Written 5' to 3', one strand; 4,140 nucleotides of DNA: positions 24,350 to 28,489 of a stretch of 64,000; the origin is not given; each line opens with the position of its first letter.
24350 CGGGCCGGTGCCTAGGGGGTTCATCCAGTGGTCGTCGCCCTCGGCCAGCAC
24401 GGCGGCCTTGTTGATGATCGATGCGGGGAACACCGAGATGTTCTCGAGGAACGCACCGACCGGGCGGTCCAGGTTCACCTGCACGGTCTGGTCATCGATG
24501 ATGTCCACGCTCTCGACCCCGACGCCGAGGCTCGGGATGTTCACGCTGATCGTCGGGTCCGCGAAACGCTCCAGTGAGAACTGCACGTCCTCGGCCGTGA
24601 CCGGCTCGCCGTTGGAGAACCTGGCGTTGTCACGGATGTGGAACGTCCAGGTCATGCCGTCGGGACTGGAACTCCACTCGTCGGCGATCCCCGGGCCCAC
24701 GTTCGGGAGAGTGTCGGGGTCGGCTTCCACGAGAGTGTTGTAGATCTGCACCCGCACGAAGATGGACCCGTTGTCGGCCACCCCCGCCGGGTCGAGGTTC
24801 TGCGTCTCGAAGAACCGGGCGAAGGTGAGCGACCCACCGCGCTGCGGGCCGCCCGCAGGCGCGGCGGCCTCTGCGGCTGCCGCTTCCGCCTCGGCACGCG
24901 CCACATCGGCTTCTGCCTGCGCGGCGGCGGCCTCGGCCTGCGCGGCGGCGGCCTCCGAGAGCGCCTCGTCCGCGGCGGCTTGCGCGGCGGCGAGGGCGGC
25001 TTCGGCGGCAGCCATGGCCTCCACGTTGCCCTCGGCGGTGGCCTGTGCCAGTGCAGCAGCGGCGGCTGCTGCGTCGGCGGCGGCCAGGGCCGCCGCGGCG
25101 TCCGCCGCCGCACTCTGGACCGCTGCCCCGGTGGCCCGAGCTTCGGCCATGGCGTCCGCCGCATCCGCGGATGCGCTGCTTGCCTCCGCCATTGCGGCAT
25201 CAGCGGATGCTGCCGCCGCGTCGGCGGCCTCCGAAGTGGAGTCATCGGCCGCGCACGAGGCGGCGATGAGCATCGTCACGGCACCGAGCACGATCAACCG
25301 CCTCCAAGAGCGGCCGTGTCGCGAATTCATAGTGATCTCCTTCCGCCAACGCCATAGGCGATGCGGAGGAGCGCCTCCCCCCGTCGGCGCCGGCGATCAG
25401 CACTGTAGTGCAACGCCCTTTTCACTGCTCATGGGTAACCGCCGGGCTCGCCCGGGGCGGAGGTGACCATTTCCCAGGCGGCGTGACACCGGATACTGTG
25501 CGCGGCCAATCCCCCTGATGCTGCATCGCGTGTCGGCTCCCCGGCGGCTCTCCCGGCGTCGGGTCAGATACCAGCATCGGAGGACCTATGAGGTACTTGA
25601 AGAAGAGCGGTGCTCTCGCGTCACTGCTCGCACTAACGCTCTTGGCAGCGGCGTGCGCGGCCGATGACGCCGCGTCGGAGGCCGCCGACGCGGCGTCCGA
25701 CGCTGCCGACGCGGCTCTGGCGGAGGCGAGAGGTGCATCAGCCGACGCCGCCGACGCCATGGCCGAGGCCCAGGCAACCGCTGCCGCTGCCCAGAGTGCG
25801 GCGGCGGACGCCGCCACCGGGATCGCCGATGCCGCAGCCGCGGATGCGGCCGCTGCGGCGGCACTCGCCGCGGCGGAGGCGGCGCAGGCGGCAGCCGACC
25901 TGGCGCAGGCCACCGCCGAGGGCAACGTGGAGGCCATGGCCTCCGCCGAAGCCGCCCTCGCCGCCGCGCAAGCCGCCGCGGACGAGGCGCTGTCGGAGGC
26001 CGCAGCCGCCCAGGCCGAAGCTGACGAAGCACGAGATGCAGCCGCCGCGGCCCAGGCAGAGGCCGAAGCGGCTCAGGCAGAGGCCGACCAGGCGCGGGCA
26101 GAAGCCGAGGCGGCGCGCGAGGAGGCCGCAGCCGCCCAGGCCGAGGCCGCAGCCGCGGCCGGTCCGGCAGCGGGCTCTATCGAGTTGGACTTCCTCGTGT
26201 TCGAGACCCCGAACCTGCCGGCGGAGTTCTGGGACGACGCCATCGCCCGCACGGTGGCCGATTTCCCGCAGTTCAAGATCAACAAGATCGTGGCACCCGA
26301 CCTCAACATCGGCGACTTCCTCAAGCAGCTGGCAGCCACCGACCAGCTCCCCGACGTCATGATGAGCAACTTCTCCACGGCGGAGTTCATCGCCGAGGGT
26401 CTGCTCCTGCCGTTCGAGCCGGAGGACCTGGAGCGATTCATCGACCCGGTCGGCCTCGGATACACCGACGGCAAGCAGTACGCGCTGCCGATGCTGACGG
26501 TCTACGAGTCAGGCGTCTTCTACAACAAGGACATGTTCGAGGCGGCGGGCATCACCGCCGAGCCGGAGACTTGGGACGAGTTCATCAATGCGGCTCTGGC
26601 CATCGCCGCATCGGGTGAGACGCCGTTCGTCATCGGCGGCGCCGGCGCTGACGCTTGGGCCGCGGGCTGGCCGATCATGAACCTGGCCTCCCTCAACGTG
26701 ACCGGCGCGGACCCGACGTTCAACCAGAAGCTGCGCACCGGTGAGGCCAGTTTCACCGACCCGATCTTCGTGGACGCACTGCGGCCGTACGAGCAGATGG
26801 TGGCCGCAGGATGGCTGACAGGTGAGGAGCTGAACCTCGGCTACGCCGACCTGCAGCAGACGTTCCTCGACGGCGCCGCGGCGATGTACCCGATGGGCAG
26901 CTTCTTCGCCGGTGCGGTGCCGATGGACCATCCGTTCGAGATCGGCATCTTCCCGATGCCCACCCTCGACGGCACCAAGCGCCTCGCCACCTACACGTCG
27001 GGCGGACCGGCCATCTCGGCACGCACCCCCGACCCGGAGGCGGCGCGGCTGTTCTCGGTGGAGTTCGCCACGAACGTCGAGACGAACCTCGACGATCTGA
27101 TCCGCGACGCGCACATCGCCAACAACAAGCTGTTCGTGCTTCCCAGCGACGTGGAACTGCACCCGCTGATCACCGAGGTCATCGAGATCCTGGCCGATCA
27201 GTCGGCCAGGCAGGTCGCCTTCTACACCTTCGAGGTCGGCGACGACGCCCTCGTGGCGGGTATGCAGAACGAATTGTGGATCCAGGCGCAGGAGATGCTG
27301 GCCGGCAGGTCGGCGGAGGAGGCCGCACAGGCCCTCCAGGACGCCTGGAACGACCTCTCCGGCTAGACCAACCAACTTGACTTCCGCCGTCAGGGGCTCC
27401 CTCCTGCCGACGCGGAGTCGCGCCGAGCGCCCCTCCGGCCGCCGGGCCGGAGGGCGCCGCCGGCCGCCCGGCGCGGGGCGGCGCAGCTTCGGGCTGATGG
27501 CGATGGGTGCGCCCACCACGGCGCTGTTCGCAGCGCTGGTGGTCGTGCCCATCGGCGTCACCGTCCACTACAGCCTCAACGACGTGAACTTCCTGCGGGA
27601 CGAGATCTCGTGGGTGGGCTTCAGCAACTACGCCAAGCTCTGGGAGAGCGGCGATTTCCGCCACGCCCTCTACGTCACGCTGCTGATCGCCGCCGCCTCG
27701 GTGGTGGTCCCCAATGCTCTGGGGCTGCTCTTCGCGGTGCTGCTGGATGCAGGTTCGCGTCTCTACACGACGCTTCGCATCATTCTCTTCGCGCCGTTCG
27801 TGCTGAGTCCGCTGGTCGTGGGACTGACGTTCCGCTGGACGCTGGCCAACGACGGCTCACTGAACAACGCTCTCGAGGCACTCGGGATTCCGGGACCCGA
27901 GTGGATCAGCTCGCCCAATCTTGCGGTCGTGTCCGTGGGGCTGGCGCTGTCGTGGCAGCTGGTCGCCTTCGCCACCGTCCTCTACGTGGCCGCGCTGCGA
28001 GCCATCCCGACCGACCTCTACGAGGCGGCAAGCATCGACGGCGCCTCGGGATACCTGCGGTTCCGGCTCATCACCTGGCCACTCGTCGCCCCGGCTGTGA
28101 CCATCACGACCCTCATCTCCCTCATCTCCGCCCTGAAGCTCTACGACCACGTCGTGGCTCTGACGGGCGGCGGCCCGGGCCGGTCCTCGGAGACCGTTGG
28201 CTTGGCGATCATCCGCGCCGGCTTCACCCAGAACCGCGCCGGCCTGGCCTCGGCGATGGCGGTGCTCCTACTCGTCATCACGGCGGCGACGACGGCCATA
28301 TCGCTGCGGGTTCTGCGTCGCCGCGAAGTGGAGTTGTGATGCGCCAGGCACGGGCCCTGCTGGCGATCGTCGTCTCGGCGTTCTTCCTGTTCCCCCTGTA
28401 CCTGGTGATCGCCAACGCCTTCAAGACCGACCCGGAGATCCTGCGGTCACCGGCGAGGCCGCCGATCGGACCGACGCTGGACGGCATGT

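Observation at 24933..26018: In-frame 119-bp inverted repeat could swap promoters between two divergent ABC operons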

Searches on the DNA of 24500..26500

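Call 74: search_rna_families(source=window, start=24500, end=26500, threshold=evalue, max_evalue=0.1)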
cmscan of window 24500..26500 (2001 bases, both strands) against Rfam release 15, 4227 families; matches with E-value up to 0.1: 1.
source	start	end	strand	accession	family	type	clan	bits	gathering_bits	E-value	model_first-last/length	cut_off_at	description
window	25152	25219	-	RF01390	isrG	Gene; sRNA;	-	17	100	0.071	123-211/279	no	isrG Hfq binding RNA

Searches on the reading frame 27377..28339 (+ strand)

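Call 41: search_protein_families(library=pfam, proteins=[window:27377-28339:+], max_evalue=0.00001)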
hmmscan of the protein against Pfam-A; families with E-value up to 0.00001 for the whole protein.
window:27377-28339:+ (320 aa): 1 family
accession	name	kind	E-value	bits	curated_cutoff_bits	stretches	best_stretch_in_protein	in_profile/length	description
PF00528.27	BPD_transp_1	-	3.3e-16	60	26.4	1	114-315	3-181/184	Binding-protein-dependent transport system inner membrane component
